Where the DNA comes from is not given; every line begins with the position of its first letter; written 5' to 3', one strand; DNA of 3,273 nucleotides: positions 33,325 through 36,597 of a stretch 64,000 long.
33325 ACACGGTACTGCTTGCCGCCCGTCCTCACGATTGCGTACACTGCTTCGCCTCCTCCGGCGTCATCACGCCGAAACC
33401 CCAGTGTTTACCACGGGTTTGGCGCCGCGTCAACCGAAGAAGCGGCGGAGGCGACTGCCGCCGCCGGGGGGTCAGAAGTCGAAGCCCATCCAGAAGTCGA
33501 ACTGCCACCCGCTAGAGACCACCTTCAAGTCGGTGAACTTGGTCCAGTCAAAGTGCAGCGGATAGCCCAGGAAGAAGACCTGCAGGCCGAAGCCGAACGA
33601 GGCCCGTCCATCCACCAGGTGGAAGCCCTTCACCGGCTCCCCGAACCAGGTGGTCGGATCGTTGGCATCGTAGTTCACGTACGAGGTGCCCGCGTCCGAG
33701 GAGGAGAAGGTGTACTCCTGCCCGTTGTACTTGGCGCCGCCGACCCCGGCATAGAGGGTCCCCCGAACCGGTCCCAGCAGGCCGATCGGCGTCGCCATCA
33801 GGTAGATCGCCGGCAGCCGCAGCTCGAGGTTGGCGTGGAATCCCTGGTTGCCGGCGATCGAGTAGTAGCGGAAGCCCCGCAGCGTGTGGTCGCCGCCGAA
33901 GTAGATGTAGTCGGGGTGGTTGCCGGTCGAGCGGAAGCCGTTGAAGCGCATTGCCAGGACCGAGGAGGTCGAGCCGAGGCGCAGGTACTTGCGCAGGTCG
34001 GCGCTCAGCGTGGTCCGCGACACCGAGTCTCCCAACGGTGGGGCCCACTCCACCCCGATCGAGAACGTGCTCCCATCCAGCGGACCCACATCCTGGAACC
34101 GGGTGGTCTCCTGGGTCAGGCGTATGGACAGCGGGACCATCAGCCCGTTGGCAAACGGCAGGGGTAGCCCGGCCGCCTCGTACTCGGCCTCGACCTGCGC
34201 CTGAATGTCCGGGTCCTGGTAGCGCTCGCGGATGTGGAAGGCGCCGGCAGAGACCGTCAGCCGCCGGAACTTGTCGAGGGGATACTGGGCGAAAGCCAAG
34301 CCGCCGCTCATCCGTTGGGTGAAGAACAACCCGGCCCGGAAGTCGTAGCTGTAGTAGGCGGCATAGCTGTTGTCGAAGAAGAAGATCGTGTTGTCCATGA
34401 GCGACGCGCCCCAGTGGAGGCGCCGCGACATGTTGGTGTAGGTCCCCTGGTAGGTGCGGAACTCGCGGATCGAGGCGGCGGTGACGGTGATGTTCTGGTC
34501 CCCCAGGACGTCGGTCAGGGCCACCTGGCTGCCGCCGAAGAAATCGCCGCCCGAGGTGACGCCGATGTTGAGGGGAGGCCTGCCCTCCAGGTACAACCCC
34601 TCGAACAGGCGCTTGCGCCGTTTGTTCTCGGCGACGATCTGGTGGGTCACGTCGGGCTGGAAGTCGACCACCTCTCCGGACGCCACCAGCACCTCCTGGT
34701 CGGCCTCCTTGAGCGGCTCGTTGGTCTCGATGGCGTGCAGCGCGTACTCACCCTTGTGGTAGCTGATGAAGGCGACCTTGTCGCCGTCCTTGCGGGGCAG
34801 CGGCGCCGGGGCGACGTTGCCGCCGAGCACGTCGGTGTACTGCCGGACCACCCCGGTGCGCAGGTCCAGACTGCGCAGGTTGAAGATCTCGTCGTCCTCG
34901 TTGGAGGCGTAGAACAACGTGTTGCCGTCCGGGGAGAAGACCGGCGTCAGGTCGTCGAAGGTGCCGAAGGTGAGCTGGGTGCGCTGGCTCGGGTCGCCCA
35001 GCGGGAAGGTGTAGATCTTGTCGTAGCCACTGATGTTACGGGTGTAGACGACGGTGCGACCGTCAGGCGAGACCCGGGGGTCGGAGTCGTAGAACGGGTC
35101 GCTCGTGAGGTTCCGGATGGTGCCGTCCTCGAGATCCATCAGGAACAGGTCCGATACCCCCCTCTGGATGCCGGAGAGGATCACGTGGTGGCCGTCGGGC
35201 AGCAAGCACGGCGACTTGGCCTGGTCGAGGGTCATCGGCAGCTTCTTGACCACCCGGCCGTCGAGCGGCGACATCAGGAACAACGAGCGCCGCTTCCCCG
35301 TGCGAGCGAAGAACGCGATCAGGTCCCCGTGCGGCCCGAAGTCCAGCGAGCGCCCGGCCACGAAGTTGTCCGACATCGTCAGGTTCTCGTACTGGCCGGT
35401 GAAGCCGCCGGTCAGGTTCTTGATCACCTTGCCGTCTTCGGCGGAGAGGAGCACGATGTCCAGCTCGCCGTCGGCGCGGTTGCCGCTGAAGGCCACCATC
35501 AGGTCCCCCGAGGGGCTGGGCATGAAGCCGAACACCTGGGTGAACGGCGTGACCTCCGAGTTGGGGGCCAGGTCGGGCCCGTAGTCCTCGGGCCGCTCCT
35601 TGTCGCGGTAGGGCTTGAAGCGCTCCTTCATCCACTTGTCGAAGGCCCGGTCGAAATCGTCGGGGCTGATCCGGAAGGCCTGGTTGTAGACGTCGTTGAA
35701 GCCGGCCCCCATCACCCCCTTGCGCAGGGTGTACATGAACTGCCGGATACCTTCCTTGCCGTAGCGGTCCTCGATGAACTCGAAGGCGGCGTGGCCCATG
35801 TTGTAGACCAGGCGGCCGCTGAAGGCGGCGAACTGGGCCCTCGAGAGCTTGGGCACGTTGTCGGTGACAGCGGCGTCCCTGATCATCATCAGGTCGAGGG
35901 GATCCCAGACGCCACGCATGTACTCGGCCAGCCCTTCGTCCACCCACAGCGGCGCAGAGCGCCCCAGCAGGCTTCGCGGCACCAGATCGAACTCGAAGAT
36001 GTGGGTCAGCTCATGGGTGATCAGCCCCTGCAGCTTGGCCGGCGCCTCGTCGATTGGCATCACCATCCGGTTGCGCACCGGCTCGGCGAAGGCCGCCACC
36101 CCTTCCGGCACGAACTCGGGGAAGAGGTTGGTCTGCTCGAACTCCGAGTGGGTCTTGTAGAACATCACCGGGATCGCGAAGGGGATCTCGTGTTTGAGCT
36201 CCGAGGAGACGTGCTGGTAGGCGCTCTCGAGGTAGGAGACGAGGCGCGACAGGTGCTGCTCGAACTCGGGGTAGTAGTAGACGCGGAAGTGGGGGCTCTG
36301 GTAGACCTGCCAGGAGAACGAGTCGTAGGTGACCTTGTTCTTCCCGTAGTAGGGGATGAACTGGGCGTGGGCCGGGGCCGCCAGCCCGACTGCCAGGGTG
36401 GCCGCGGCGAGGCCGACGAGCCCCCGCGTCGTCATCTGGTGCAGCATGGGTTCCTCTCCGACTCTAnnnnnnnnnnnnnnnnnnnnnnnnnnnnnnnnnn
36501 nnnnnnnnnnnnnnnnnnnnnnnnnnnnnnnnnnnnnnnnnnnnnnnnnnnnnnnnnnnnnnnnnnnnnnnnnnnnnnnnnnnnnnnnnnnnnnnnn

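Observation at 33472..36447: Omp85-superfamily barrel fused to a HExxH peptidase and a TolB-like propeller, with no POTRA domains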

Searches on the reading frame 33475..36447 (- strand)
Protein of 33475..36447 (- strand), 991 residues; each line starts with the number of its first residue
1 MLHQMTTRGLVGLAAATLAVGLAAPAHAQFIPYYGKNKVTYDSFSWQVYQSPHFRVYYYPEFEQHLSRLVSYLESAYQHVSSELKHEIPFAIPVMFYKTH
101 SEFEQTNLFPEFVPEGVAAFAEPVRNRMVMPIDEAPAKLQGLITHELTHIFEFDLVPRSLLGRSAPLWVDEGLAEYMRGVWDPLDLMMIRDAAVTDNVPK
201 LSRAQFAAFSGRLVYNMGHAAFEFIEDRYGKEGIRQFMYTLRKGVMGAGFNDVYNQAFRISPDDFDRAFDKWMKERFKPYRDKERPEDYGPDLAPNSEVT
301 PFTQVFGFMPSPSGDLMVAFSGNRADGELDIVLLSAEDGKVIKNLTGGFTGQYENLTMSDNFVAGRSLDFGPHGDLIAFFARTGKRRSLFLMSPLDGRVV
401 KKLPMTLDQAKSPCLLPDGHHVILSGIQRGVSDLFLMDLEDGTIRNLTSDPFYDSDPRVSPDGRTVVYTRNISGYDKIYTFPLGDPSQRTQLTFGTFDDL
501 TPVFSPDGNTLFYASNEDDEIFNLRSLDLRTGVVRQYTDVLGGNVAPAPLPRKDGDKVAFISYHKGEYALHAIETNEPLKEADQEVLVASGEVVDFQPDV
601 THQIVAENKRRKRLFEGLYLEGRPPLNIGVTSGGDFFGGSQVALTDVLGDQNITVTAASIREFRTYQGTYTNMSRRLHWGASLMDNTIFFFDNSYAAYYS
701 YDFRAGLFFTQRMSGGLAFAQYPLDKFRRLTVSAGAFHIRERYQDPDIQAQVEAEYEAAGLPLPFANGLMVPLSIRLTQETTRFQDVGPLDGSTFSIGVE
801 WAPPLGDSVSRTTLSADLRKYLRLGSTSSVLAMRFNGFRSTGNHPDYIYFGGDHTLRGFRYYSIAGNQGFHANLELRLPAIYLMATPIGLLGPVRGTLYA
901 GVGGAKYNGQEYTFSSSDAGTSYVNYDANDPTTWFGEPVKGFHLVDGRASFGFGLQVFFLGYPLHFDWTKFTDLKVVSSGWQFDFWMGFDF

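Call 5: search_protein_families(library=pfam, proteins=[window:33475-36447:-], max_evalue=1)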
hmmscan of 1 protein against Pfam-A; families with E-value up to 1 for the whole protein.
window:33475-36447:- (991 aa): 8 families
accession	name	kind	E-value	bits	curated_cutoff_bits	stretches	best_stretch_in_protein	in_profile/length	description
PF07676.18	PD40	-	1.1e-15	57.6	20.9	2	445-479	2-37/38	WD40-like Beta Propeller Repeat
PF13485.12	Peptidase_MA_2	-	3e-08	34.2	32.4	1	92-254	21-184/201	Peptidase MA superfamily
PF04754.18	Transposase_31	-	0.011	15.8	21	1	67-111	87-131/203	Putative transposase, YhgA-like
PF00930.27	DPPIV_N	-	0.013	14.7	22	1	433-471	24-62/354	Dipeptidyl peptidase IV (DPP IV) N-terminal region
PF03865.19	ShlB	-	0.022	14.7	22.7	1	845-880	237-272/311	Haemolysin secretion/activation protein ShlB/FhaC/HecB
PF01752.23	Peptidase_M9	-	0.06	13.1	26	1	164-272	186-289/289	Collagenase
PF04450.18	BSP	-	0.096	12.9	23.8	1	135-178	98-135/207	Peptidase of plants and bacteria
PF06514.17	PsbU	-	0.1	13.1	24.5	0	651-676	13-38/93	Photosystem II 12 kDa extrinsic protein (PsbU)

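Call 6: search_protein_families(library=ncbifam, proteins=[window:33475-36447:-], max_evalue=1)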
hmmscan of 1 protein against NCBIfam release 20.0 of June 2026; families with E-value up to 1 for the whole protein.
window:33475-36447:- (991 aa): 8 families
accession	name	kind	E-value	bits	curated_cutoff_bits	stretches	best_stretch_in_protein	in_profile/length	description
TIGR02800.1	propeller_TolB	equivalog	1.2e-23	83.8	343.15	1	370-577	198-399/418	Tol-Pal system beta propeller repeat protein TolB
NF002183.0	PRK01029.1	equivalog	3.3e-11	42.9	405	3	454-539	283-368/429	Tol-Pal system protein TolB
NF033876.2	flagella_HExxH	equivalog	4.4e-11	42.9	205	1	134-270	124-260/384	flagellinolysin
NF003124.0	PRK04043.1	equivalog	2.3e-08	33.3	428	1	418-576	243-400/419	Tol-Pal system protein TolB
NF053518.1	DipepPtdsDpp5Prph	equivalog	2.6e-08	32.8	900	2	432-469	227-265/655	dipeptidyl-peptidase Dpp5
NF033523.0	lasso_peptidase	equivalog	0.0017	17.2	400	1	490-521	81-112/638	Atxe2 family lasso peptide isopeptidase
NF047779.1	Omp85_fam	subfamily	0.0028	17.2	200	1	636-879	93-348/423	Omp85 family outer membrane protein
NF053607.1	CHU_0125_OmpA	equivalog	0.043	12.3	620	1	458-519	225-296/639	CHU_0125 family OmpA-like outer membrane integrity protein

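Call 7: find_homologous_proteins(query=window:33475-36447:-)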
Query window:33475-36447:- (991 aa): 3429 proteins with E <= 0.001 among 8000 candidates; the best 120 are listed.
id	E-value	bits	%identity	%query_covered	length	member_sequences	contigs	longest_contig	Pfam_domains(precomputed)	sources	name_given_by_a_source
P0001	0.0e+0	2176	93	100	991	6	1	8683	PF26549.1,PF26550.2,PF07676.19,PF13485.12,PF01103.30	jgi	-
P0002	0.0e+0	1977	84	100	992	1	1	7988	PF26549.1,PF26550.2,PF07676.19,PF13485.12,PF01103.30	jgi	jgi:hypothetical protein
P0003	0.0e+0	1554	67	97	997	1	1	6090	PF26549.1,PF26550.2,PF07676.19,PF13485.12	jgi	jgi:hypothetical protein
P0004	0.0e+0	1554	67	98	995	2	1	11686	PF26549.1,PF26550.2,PF07676.19,PF01103.30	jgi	-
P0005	0.0e+0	1540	66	100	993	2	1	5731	PF26549.1,PF26550.2,PF07676.19,PF13485.12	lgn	-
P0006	0.0e+0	1510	65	97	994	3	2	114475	PF26549.1,PF26550.2,PF07676.19,PF13485.12,PF01103.30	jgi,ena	-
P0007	0.0e+0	1499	65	99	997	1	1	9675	PF26549.1,PF26550.2,PF07676.19,PF13485.12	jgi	jgi:Tol biopolymer transport system component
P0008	0.0e+0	1493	64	98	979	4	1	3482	PF26549.1,PF26550.2,PF07676.19,PF13485.12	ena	-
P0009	0.0e+0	1484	63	99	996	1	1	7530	PF26549.1,PF26550.2,PF07676.19,PF13485.12,PF01103.30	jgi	jgi:Tol biopolymer transport system component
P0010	0.0e+0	1482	64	97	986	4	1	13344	PF26549.1,PF26550.2,PF07676.19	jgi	-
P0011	0.0e+0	1481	64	97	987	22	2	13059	PF26549.1,PF26550.2,PF07676.19,PF13485.12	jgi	-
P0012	0.0e+0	1479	65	97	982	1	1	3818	PF26549.1,PF26550.2,PF07676.19,PF13485.12,PF01103.30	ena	-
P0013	0.0e+0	1479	65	97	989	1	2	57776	PF26549.1,PF26550.2,PF07676.19,PF13485.12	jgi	jgi:Tol biopolymer transport system component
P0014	0.0e+0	1478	64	98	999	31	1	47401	PF26549.1,PF26550.2,PF07676.19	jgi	jgi:hypothetical protein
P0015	0.0e+0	1477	65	97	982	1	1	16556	PF26549.1,PF26550.2,PF07676.19,PF13485.12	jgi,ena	-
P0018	0.0e+0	1473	64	97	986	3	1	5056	PF26549.1,PF26550.2,PF07676.19,PF13485.12,PF01103.30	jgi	jgi:WD40 repeat protein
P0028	0.0e+0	1463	64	100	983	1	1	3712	PF26549.1,PF26550.2,PF07676.19,PF13485.12,PF01103.30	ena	-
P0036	0.0e+0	1456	63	99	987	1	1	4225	PF26549.1,PF26550.2,PF07676.19,PF01103.30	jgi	jgi:hypothetical protein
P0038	0.0e+0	1456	64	99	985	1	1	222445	PF26549.1,PF26550.2,PF07676.19,PF13485.12,PF01103.30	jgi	jgi:hypothetical protein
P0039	0.0e+0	1456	63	99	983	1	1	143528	PF26549.1,PF26550.2,PF07676.19,PF13485.12,PF01103.30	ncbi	-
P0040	0.0e+0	1455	64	97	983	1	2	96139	PF26549.1,PF26550.2,PF07676.19,PF13485.12,PF01103.30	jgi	jgi:WD40 repeat protein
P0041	0.0e+0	1455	63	97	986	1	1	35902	PF26549.1,PF26550.2,PF07676.19,PF13485.12,PF01103.30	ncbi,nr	ncbi:MAG TPA: BamA/TamA family outer membrane protein [Vicinamibacteria bacterium]|nr:BamA/TamA fami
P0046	0.0e+0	1452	63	98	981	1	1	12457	PF26549.1,PF26550.2,PF07676.19,PF13485.12,PF01103.30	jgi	jgi:hypothetical protein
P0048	0.0e+0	1451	62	100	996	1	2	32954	PF26549.1,PF26550.2,PF07676.19,PF01103.30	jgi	-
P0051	0.0e+0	1450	62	100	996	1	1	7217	PF26549.1,PF26550.2,PF07676.19,PF13485.12,PF01103.30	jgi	jgi:hypothetical protein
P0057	0.0e+0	1448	63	97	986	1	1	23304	PF26549.1,PF26550.2,PF07676.19,PF13485.12,PF01103.30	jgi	jgi:hypothetical protein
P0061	0.0e+0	1446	63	99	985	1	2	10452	PF26549.1,PF26550.2,PF07676.19,PF13485.12,PF01103.30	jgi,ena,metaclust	metaclust:\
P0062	0.0e+0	1445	62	97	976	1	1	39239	PF26549.1,PF26550.2,PF07676.19,PF13485.12,PF01103.30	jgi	jgi:hypothetical protein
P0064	0.0e+0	1443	62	97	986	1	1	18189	PF26549.1,PF26550.2,PF07676.19,PF13485.12,PF01103.30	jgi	jgi:hypothetical protein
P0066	0.0e+0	1442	63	97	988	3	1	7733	PF26549.1,PF26550.2,PF07676.19,PF13485.12,PF01103.30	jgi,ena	-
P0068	0.0e+0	1442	63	98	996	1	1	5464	PF26549.1,PF26550.2,PF07676.19,PF13485.12,PF01103.30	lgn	-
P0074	0.0e+0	1440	64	97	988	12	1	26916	PF26549.1,PF26550.2,PF07676.19,PF13485.12,PF01103.30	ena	-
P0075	0.0e+0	1440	64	98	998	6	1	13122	PF26549.1,PF26550.2,PF07676.19,PF13485.12,PF01103.30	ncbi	-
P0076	0.0e+0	1438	62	98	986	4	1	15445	PF26549.1,PF26550.2,PF07676.19,PF13485.12,PF01103.30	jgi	jgi:hypothetical protein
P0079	0.0e+0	1434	62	100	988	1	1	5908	PF26549.1,PF26550.2,PF07676.19,PF01103.30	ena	-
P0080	0.0e+0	1433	62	97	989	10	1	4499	PF26549.1,PF26550.2,PF07676.19,PF13485.12,PF01103.30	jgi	jgi:WD40 repeat protein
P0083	0.0e+0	1432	63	98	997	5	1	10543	PF26549.1,PF26550.2,PF07676.19,PF01103.30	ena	-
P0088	0.0e+0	1429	62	97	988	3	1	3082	PF26549.1,PF26550.2,PF07676.19,PF13485.12,PF01103.30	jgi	jgi:hypothetical protein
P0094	0.0e+0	1427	63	97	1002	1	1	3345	PF26549.1,PF26550.2,PF07676.19,PF13485.12,PF01103.30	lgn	-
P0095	0.0e+0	1425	63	98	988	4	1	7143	PF26549.1,PF26550.2,PF07676.19,PF13485.12,PF01103.30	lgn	-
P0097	0.0e+0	1425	62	99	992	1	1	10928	PF26549.1,PF00930.28,PF26550.2,PF07676.19,PF13485.12,PF01103.30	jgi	jgi:Tol biopolymer transport system component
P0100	0.0e+0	1423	62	100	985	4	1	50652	PF26549.1,PF26550.2,PF07676.19,PF13485.12,PF01103.30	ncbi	-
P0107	0.0e+0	1419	61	99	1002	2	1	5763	PF26549.1,PF26550.2,PF07676.19,PF13485.12,PF01103.30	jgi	jgi:WD40 repeat protein/surface antigen Omp85-like protein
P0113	0.0e+0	1415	62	97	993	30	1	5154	PF26549.1,PF26550.2,PF07676.19,PF13485.12,PF01103.30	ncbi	-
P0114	0.0e+0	1414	61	97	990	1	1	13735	PF26549.1,PF00930.28,PF26550.2,PF07676.19,PF13485.12,PF01103.30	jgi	jgi:hypothetical protein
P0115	0.0e+0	1414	63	98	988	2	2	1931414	PF26549.1,PF26550.2,PF07676.19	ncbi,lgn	ncbi:MAG: hypothetical protein AB7O37_03025 [Vicinamibacteria bacterium]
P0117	0.0e+0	1413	61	99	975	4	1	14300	PF26549.1,PF26550.2,PF07676.19,PF13485.12,PF01103.30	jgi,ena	-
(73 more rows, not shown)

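Call 8: search_solved_structures(query=window:33475-36447:-, max_evalue=1)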
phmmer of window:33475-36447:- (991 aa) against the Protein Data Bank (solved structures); distinct sequences matched with E-value up to 1: 14.
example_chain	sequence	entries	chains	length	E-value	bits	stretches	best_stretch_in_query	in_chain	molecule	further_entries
7mx5_A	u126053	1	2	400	8.4e-16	60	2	430-538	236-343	Tol-Pal system protein TolB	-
4r40_A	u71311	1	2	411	7.2e-15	56.9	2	377-518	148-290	Protein TolB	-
4pwz_A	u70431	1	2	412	7.3e-15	56.9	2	377-518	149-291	Protein TolB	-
6pnv_A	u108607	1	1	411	2.5e-13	51.8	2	404-517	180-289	Tol-Pal system protein TolB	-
2hqs_A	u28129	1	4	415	4.3e-12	47.7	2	409-517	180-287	Protein tolB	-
1crz_A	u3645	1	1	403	4.4e-12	47.7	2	409-516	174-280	TOLB PROTEIN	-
2w8b_A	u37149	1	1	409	4.6e-12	47.6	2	409-517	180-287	PROTEIN TOLB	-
2w8b_B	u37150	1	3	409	4.6e-12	47.6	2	409-516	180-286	PROTEIN TOLB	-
4jml_A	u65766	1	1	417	5.6e-12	47.3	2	410-517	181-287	Protein TolB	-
3iax_A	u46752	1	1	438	5.7e-12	47.3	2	409-517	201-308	Protein tolB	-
1c5k_A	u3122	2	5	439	5.8e-12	47.3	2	409-517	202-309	PROTEIN (TOLB PROTEIN) | PROTEIN TOLB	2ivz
7nst_E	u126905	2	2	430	6.5e-12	47.1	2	410-517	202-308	Tol-Pal system protein TolB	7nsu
2ojh_A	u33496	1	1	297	4.5e-10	41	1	371-564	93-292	Uncharacterized protein Atu1656/AGR_C_3050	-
8wt1_A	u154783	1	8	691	0.00042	21.3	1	433-522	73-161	S9 family peptidase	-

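Call 32: find_encoding_contigs(protein=P0115, flank=6000, max_places=2)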
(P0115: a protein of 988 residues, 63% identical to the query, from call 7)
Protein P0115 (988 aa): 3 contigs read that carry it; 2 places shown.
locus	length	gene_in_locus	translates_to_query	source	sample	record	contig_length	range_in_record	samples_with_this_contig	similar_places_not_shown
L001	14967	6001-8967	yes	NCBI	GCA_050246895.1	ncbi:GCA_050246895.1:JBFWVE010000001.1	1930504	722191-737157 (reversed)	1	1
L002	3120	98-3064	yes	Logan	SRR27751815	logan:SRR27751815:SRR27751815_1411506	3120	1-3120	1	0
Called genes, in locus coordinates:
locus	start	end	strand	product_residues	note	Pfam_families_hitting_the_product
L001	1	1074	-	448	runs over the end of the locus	PF01134:GIDA, PF13450:NAD_binding_8 (weak)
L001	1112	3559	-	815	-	PF01751:Toprim, PF01131:Topoisom_bac, PF01396:Zn_ribbon_Top1, PF13368:Toprim_C_rpt (faint), PF01396:Zn_ribbon_Top1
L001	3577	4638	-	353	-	PF02481:DNA_processg_A, PF18306:LDcluster4 (weak), PF17782:WHD_DprA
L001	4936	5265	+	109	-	PF13432:TPR_16, PF13371:TPR_9 (weak), PF13424:TPR_12 (weak), PF14559:TPR_19 (weak), PF13431:TPR_17 (weak), PF00515:TPR_1, PF07719:TPR_2, PF13181:TPR_8 (weak), +3 more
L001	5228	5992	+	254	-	-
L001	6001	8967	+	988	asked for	PF07676:PD40 (faint), PF26550:Tricorn_2nd, PF26549:Tricorn_N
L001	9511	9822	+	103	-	PF00829:Ribosomal_L21p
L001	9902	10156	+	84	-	PF01016:Ribosomal_L27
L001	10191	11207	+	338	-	PF01018:GTP1_OBG, PF02421:FeoB_N, PF01926:MMR_HSR1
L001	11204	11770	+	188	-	PF01467:CTP_transf_like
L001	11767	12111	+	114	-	PF02410:RsfS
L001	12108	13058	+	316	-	PF00158:Sigma54_activat, PF14532:Sigma54_activ_2, PF25601:AAA_lid_14, PF02954:HTH_8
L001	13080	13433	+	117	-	PF01258:zf-dskA_traR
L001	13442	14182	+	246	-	PF18912:DZR_2, PF00156:Pribosyltran (weak)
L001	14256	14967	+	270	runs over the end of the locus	-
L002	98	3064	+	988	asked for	PF07676:PD40 (faint), PF26550:Tricorn_2nd, PF26549:Tricorn_N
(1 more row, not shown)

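Call 35: search_solved_structures(query=A1, max_evalue=1)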
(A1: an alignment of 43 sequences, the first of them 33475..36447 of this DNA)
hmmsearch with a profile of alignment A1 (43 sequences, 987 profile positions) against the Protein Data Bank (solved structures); distinct sequences matched with E-value up to 1: 17.
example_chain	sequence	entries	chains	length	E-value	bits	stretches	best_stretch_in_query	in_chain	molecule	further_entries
7mx5_A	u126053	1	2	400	2.5e-18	68.4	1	373-541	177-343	Tol-Pal system protein TolB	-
4r40_A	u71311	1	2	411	1.5e-16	62.6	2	375-473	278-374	Protein TolB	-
4pwz_A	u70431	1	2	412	1.5e-16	62.5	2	375-473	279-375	Protein TolB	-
6pnv_A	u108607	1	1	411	1.5e-15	59.3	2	414-531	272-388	Tol-Pal system protein TolB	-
2w8b_A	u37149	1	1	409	3.4e-15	58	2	414-531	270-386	PROTEIN TOLB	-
1crz_A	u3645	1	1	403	3.7e-15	57.9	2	414-531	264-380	TOLB PROTEIN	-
4jml_A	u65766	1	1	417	3.8e-15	57.9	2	414-531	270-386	Protein TolB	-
2w8b_B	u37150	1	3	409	3.9e-15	57.9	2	414-531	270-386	PROTEIN TOLB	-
2hqs_A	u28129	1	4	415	4e-15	57.8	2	414-531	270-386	Protein tolB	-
7nst_E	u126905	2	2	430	4.2e-15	57.7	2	414-531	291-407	Tol-Pal system protein TolB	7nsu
3iax_A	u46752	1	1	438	4.8e-15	57.6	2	459-554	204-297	Protein tolB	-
1c5k_A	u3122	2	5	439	4.8e-15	57.5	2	459-554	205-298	PROTEIN (TOLB PROTEIN) | PROTEIN TOLB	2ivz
2ojh_A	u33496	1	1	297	2.4e-12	48.6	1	419-567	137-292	Uncharacterized protein Atu1656/AGR_C_3050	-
8wt1_A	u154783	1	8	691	1.1e-05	26.6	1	411-517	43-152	S9 family peptidase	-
5yzo_A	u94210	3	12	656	0.14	12.9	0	457-522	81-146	Acyl-peptide hydrolase, putative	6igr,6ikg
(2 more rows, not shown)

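Call 36: search_protein_representatives(protein=window:33475-36447:-)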
Query: 991 residues. Proteins with E-value up to 0.001 (for the whole library): 66182; up to 1e-10: 14543; up to 1e-30: 1112. The best 150 are listed.
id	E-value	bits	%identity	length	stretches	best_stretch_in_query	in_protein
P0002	0.0e+00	1976.8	84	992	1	1-991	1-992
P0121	1.8e-278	942.8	47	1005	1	13-991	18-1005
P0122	9.5e-260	880.8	46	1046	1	13-972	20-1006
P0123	5.0e-250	848.6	47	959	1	17-991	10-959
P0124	3.6e-247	839.2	65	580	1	7-561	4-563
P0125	5.4e-214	729.4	49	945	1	14-699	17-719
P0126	5.3e-212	722.7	47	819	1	187-975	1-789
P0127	2.4e-208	710.6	41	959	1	25-991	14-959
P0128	1.4e-190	651.9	37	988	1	15-991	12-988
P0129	2.9e-188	644.2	61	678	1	65-532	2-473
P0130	2.4e-187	641.1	40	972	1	4-990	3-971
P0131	3.6e-184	630.6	38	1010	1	18-971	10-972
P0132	1.2e-183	628.9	55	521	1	466-991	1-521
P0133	5.3e-177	606.9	35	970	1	17-990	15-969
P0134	1.9e-173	595.1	66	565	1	22-398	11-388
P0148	6.7e-145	500.6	35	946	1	25-991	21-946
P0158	9.0e-132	457.2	32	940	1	34-991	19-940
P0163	1.2e-124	433.6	34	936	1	24-991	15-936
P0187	2.2e-99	350.0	30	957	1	33-985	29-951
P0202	1.4e-87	310.9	29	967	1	19-991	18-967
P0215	6.5e-83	295.4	31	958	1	21-991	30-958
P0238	6.5e-78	278.9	30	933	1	25-991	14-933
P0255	8.4e-76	271.9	31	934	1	5-991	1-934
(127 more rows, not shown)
